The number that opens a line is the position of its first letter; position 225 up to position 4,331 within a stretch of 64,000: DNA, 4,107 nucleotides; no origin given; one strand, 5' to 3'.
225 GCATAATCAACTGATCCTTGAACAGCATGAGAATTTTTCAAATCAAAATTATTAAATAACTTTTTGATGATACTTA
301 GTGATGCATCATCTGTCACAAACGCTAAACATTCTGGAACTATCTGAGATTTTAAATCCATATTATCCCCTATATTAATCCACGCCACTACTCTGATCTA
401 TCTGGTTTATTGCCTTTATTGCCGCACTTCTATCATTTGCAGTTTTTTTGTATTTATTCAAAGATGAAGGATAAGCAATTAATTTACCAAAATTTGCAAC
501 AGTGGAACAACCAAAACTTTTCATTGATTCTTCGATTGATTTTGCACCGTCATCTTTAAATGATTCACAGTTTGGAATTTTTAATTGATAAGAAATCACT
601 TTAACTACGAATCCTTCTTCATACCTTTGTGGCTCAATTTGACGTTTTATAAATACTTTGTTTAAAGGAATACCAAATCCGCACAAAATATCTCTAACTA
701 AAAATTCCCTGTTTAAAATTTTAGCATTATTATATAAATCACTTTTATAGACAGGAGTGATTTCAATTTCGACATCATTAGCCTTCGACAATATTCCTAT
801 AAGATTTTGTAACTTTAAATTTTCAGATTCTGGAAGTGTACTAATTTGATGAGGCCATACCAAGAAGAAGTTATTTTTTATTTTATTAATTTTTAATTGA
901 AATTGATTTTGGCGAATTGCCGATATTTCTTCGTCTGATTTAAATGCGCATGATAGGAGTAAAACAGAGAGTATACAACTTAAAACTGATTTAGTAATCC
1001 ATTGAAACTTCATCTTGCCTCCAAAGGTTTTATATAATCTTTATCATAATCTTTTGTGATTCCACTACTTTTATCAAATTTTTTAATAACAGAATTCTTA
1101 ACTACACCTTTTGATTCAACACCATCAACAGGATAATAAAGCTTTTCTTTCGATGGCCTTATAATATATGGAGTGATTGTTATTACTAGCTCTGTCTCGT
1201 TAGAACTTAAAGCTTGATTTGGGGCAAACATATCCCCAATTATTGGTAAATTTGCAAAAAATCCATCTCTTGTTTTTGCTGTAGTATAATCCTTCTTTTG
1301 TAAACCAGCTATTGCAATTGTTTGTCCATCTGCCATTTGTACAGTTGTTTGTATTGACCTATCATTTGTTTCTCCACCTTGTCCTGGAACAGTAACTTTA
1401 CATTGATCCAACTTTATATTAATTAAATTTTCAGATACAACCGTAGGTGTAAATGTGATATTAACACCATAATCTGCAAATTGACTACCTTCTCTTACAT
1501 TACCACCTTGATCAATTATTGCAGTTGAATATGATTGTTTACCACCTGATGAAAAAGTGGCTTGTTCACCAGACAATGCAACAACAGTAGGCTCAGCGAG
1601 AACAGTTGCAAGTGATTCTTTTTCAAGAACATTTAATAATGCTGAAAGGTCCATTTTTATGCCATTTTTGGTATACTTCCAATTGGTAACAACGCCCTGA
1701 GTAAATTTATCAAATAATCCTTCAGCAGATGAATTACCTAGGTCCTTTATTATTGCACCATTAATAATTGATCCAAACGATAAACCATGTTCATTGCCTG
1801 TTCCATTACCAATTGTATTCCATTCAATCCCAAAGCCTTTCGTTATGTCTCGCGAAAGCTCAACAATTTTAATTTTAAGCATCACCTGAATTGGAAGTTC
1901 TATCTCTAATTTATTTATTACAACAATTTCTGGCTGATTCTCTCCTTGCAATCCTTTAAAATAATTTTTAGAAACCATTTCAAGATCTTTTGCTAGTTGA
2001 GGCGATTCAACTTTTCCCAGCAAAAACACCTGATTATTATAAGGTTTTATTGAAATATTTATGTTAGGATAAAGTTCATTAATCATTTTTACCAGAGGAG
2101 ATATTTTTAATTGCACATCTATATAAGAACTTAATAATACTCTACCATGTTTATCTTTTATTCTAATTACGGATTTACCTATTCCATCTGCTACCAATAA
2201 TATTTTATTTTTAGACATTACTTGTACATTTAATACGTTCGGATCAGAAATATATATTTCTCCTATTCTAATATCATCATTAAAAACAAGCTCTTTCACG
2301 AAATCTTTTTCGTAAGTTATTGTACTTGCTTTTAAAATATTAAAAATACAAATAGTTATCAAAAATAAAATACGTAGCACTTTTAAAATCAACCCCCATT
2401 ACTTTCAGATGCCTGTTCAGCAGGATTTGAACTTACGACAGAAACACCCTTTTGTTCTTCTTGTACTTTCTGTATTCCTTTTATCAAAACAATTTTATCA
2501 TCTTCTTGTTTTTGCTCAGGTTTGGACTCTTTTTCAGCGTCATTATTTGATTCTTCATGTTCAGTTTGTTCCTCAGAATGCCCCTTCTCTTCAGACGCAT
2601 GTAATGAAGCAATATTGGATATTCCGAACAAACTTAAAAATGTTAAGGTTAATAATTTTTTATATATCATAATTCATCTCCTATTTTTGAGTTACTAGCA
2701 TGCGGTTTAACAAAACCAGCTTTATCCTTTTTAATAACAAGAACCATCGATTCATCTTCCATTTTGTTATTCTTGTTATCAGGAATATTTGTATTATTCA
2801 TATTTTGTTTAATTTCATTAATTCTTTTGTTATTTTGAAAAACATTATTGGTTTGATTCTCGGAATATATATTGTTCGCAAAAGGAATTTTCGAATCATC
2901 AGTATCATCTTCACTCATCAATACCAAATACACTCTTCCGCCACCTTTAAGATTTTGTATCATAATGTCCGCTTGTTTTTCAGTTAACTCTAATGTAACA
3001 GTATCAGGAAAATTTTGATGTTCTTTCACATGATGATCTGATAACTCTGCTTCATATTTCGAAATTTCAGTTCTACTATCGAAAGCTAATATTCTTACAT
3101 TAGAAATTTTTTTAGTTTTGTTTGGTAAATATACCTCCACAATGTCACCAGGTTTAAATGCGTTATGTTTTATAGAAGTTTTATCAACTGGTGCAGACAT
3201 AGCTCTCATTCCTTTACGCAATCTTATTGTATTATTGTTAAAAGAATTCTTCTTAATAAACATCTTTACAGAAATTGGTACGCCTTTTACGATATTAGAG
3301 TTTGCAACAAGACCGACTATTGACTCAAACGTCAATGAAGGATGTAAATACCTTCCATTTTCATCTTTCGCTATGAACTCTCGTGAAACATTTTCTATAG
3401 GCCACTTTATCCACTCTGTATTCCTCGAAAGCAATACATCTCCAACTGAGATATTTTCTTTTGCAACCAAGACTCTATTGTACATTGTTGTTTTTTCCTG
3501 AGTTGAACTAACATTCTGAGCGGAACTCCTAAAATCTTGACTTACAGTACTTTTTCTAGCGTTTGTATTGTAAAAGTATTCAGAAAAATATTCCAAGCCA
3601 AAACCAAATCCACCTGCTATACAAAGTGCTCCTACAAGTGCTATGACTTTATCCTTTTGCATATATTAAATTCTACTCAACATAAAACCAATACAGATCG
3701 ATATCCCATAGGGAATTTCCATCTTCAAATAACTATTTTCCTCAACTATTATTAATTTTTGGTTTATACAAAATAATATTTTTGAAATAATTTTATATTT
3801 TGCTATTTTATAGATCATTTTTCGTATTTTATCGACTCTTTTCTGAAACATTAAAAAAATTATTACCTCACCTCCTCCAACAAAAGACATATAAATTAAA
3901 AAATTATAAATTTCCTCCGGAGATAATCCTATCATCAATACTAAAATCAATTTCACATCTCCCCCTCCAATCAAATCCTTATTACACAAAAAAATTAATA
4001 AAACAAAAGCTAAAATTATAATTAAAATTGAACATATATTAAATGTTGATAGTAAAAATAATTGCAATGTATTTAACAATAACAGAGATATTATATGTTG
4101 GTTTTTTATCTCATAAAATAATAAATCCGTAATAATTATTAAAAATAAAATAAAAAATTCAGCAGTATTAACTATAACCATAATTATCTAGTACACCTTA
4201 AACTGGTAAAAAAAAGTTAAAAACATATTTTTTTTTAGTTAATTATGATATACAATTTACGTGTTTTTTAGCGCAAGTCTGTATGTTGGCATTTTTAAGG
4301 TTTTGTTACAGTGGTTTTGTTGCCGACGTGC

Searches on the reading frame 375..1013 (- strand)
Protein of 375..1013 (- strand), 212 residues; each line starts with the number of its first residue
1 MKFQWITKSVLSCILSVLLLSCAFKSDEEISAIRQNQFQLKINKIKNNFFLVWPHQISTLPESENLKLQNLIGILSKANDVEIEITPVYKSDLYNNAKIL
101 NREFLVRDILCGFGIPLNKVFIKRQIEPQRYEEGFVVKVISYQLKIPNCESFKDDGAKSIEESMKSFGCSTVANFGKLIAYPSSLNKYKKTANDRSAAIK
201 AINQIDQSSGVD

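Call 18: search_protein_families(library=pfam, proteins=[window:375-1013:-], max_evalue=0.001)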
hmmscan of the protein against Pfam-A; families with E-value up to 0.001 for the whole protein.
window:375-1013:- (212 aa): 1 family
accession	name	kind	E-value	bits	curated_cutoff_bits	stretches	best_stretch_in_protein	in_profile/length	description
PF09476.15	Pilus_CpaD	-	2e-08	34.7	31.1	1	16-197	5-190/200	Pilus biogenesis CpaD protein (pilus_cpaD)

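Call 36: find_encoding_contigs(protein=window:375-1013:-, flank=10000, max_places=2)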
Protein window:375-1013:- (212 aa): 4 contigs read that carry it; 2 places shown.
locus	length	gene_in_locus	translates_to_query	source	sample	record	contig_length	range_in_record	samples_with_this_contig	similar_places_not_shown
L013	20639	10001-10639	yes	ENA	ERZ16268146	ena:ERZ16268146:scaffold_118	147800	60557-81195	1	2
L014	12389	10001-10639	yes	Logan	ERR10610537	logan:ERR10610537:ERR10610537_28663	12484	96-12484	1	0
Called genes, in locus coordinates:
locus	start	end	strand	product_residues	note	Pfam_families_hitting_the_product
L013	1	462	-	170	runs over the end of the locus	PF02870:Methyltransf_1N, PF01035:DNA_binding_1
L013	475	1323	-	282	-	-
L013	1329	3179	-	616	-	PF02518:HATPase_c (weak), PF13589:HATPase_c_3, PF01119:DNA_mis_repair, PF08676:MutL_C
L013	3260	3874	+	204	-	PF00814:TsaD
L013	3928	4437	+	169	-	PF02632:BioY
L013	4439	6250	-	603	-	PF03717:PBP_dimer, PF00905:Transpeptidase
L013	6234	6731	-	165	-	-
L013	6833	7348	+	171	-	PF01478:Peptidase_A24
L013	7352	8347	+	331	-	PF08666:SAF (weak), PF16976:RcpC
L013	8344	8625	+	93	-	-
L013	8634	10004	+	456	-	PF13629:T2SS-T3SS_pil_N (weak), PF00263:Secretin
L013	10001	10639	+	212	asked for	PF09476:Pilus_CpaD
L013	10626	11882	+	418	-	PF00072:Response_reg, PF01656:CbiA (weak), PF13614:AAA_31 (weak)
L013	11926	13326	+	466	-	PF00437:T2SSE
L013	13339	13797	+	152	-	PF00588:SpoU_methylase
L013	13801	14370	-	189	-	PF02622:DUF179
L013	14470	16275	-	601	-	PF13522:GATase_6, PF13537:GATase_7, PF01380:SIS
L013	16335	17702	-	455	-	PF00072:Response_reg, PF00158:Sigma54_activat, PF14532:Sigma54_activ_2, PF25601:AAA_lid_14, PF02954:HTH_8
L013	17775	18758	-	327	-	PF00072:Response_reg (faint)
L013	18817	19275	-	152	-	PF00293:NUDIX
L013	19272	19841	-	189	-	PF09335:VTT_dom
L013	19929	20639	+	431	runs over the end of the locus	PF00587:tRNA-synt_2b, PF03129:HGTP_anticodon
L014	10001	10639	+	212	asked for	PF09476:Pilus_CpaD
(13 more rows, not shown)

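Call 53: search_protein_families(library=pfam, proteins=[L013:16335-17702:-, L013:17775-18758:-, L013:10626-11882:+], max_evalue=0.1)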
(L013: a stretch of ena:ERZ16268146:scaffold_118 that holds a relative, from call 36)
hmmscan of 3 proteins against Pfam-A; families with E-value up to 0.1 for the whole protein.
L013:16335-17702:- (455 aa): 8 families
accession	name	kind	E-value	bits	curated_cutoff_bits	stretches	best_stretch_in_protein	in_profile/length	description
PF00158.32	Sigma54_activat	-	6.1e-22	78.5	20.2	1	142-295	2-167/168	Sigma-54 interaction domain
PF00072.30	Response_reg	-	1e-20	74.4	30.2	1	5-114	1-107/111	Response regulator receiver domain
PF25601.1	AAA_lid_14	-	1.3e-20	73.4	27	1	302-381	2-80/87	AAA+ ATPase lid domain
PF14532.12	Sigma54_activ_2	-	6.9e-16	59.2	25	1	142-299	1-137/138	Sigma-54 interaction domain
PF02954.25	HTH_8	-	4.3e-08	33.2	22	1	400-436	4-40/42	Bacterial regulatory protein, Fis family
PF03709.21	OKR_DC_1_N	-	0.00038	21.1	29.3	1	13-86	4-72/111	Orn/Lys/Arg decarboxylase, N-terminal domain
PF09287.15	CEP1-DNA_bind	-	0.0062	16.7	24.4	1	239-306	52-120/198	CEP-1, DNA binding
PF13173.12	AAA_14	-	0.033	14.6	27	0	180-267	20-98/129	AAA domain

L013:17775-18758:- (327 aa): 2 families
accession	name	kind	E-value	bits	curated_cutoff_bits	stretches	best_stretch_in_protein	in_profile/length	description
PF00072.30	Response_reg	-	4.2e-08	33.8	30.2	1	83-158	24-100/111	Response regulator receiver domain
PF09183.16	DUF1947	-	0.0057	17.3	22.5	0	290-324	32-64/65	Domain of unknown function (DUF1947)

L013:10626-11882:+ (418 aa): 4 families
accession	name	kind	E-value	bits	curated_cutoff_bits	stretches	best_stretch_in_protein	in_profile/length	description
PF00072.30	Response_reg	-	6.2e-08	33.2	30.2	1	27-126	8-104/111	Response regulator receiver domain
PF01656.29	CbiA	-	4.2e-07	30.4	25.4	1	156-366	3-121/125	CobQ/CobB/MinD/ParA nucleotide binding domain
PF13614.12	AAA_31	-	9.4e-07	29.4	27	1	154-298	4-149/177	AAA domain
PF10609.15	ParA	-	3.5e-05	23.8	27.1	1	154-387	6-242/246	NUBPL iron-transfer P-loop NTPase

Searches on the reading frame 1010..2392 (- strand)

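Call 18: search_protein_families(library=pfam, proteins=[window:1010-2392:-], max_evalue=0.001)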
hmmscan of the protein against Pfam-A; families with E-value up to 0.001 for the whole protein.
window:1010-2392:- (460 aa): 2 families
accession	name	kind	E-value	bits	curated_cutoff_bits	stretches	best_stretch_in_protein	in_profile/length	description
PF00263.26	Secretin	-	2.1e-28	99.5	27.5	1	256-412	2-169/169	Bacterial type II and III secretion system protein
PF13629.12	T2SS-T3SS_pil_N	-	2.7e-07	30.6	23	1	43-93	21-71/72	Pilus formation protein N terminal region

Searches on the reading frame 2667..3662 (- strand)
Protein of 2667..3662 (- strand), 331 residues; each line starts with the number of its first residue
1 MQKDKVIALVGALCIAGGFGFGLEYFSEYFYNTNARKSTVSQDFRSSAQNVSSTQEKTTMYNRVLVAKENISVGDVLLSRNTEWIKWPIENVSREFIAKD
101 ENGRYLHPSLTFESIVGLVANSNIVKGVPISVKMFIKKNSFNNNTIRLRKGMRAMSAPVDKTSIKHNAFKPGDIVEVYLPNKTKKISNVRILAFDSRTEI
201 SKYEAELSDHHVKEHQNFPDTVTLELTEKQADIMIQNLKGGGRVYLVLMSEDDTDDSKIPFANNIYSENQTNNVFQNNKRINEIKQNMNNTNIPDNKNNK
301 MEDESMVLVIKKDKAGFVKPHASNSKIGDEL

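Call 18: search_protein_families(library=pfam, proteins=[window:2667-3662:-], max_evalue=0.001)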
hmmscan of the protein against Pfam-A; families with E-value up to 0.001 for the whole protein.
window:2667-3662:- (331 aa): 2 families
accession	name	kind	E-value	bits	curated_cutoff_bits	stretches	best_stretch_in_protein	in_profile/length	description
PF16976.10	RcpC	-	1.1e-09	38.6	28.8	1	148-248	7-113/114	Flp pilus assembly protein RcpC/CpaB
PF08666.17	SAF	-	9.3e-06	26.5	21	1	63-135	2-62/63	SAF domain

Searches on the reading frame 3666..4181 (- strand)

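Call 18: search_protein_families(library=pfam, proteins=[window:3666-4181:-], max_evalue=0.001)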
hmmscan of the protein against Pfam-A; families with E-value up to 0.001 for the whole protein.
window:3666-4181:- (171 aa): 1 family
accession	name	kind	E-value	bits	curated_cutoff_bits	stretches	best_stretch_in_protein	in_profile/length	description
PF01478.23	Peptidase_A24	-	1.9e-10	41.6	26.5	1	10-103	5-100/104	Type IV leader peptidase family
